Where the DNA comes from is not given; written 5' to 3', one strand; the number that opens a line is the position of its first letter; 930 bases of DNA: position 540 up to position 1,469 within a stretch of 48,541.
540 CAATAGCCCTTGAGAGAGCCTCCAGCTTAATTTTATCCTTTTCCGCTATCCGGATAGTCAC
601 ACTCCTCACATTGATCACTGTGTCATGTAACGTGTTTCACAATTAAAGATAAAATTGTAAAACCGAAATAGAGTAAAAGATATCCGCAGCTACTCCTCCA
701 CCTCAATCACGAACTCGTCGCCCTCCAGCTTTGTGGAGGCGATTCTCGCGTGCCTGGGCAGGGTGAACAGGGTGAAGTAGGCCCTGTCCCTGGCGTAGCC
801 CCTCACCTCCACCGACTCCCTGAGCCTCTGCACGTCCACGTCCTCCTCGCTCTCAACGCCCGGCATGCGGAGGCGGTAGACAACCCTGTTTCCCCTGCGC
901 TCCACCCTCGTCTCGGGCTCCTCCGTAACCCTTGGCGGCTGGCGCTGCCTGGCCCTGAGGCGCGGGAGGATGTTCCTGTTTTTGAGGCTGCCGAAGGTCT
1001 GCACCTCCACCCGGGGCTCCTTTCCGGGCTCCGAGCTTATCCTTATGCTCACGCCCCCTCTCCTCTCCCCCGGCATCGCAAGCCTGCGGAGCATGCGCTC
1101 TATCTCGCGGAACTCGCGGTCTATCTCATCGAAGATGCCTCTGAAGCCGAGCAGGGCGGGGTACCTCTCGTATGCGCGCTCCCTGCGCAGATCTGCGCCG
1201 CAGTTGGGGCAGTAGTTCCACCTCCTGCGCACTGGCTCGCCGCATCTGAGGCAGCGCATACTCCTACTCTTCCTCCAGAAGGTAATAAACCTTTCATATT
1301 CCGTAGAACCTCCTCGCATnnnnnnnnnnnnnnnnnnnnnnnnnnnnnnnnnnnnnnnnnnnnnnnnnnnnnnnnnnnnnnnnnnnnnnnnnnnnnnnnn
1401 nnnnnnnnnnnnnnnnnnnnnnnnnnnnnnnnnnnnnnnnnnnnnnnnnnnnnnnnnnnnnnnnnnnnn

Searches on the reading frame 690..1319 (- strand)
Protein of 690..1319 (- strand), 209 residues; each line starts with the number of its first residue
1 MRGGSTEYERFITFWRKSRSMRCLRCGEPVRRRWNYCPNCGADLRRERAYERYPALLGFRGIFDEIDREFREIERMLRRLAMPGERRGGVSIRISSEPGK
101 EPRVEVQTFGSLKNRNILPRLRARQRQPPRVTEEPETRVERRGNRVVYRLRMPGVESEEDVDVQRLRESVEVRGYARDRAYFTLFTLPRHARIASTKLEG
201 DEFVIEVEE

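Call 45: search_protein_families(library=pfam, proteins=[window:690-1319:-], max_evalue=0.0001)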
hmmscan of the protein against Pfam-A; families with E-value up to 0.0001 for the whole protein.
window:690-1319:- (209 aa): 3 families
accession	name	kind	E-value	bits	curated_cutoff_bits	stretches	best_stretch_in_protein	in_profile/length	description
PF13248.11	Zn_ribbon_3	-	5.2e-07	29.4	27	1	22-44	4-26/26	zinc-ribbon domain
PF13240.11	Zn_Ribbon_1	-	1.1e-05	25.4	25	1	23-44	2-23/23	zinc-ribbon domain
PF12773.13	DZR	-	5e-05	23.8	27.3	1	21-41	25-45/45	Double zinc ribbon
